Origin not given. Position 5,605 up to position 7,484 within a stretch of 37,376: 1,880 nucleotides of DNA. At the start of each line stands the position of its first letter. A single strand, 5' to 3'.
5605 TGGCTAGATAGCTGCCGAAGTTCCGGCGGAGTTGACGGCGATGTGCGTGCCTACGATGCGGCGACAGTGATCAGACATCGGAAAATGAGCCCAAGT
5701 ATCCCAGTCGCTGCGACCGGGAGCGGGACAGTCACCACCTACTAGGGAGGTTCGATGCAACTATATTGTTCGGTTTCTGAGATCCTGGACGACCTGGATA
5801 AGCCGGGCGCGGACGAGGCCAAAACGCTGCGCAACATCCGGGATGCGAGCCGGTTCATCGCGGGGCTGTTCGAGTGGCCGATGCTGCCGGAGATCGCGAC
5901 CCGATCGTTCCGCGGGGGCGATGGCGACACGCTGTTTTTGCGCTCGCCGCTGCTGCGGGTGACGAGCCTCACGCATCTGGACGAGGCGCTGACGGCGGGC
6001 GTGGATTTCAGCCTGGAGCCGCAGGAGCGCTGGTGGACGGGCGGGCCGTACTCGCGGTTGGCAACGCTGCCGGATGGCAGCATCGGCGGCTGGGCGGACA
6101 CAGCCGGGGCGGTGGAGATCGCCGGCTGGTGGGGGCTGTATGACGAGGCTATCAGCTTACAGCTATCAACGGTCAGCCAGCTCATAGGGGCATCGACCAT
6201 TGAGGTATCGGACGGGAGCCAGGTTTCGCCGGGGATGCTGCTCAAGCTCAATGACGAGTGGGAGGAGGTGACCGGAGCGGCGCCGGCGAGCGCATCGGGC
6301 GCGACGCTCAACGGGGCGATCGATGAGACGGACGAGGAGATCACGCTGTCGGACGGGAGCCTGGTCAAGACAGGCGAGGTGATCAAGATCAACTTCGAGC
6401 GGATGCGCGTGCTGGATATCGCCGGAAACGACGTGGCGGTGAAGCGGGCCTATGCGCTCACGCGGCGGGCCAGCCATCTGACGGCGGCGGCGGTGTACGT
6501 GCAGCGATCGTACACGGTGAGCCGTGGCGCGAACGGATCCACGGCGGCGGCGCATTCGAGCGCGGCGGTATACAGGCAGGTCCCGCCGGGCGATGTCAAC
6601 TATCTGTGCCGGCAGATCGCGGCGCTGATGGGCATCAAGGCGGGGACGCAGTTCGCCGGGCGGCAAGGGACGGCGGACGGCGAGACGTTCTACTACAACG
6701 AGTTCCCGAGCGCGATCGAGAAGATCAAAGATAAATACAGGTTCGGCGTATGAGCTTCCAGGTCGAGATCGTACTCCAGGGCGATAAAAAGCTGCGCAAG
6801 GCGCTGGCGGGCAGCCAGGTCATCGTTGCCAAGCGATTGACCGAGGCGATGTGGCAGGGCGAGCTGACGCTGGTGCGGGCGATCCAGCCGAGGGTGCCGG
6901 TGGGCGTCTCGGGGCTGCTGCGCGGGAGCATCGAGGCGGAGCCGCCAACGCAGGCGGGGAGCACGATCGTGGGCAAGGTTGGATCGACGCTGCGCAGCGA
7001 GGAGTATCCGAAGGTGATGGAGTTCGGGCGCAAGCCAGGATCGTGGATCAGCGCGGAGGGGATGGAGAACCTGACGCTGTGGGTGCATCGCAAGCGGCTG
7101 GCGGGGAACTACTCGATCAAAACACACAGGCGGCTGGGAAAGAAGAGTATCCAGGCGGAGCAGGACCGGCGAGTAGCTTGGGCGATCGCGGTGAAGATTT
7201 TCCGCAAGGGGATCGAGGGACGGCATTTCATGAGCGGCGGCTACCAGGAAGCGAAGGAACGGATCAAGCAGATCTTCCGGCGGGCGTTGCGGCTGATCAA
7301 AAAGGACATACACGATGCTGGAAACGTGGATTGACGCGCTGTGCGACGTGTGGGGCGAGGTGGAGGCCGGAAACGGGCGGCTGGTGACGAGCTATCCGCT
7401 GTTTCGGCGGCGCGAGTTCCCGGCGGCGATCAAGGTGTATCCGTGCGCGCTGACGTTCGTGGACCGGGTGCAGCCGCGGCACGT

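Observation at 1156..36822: Sixteen copies of a ~32-nt C-arm/G-arm hairpin repeat (family H), twelve inserted in frame in essential phage genes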

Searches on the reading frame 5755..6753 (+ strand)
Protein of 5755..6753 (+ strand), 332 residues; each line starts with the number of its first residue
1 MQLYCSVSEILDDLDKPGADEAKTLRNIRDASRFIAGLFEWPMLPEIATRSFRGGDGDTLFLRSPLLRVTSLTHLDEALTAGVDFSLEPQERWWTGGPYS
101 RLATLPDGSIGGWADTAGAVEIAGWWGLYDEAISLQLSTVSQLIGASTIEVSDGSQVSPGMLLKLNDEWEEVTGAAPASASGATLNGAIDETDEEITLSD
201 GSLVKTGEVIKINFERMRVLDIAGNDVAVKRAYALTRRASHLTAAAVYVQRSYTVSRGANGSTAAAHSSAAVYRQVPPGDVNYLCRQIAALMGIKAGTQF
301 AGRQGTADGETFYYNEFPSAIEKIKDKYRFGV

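Call 8: search_protein_families(library=pfam, proteins=[window:5755-6753:+], max_evalue=0.01)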
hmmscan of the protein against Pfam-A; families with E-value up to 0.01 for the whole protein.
window:5755-6753:+ (332 aa): 1 family
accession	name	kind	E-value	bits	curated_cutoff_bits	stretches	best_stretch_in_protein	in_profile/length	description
PF22370.1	FliC-like_3rd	-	0.0077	16.9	27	0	109-172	15-80/120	Flagellin, beta sheet domain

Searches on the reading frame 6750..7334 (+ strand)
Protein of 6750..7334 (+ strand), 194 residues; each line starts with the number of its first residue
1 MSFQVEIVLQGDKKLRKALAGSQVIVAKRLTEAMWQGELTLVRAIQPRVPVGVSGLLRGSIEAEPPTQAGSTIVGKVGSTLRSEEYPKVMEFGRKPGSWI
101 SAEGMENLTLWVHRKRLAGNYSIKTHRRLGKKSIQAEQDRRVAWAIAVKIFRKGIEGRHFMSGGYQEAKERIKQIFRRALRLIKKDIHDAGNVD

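Call 76: search_protein_families(library=pfam, proteins=[window:6750-7334:+], max_evalue=0.01)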
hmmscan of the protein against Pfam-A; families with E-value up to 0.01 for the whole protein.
window:6750-7334:+ (194 aa): 0 families
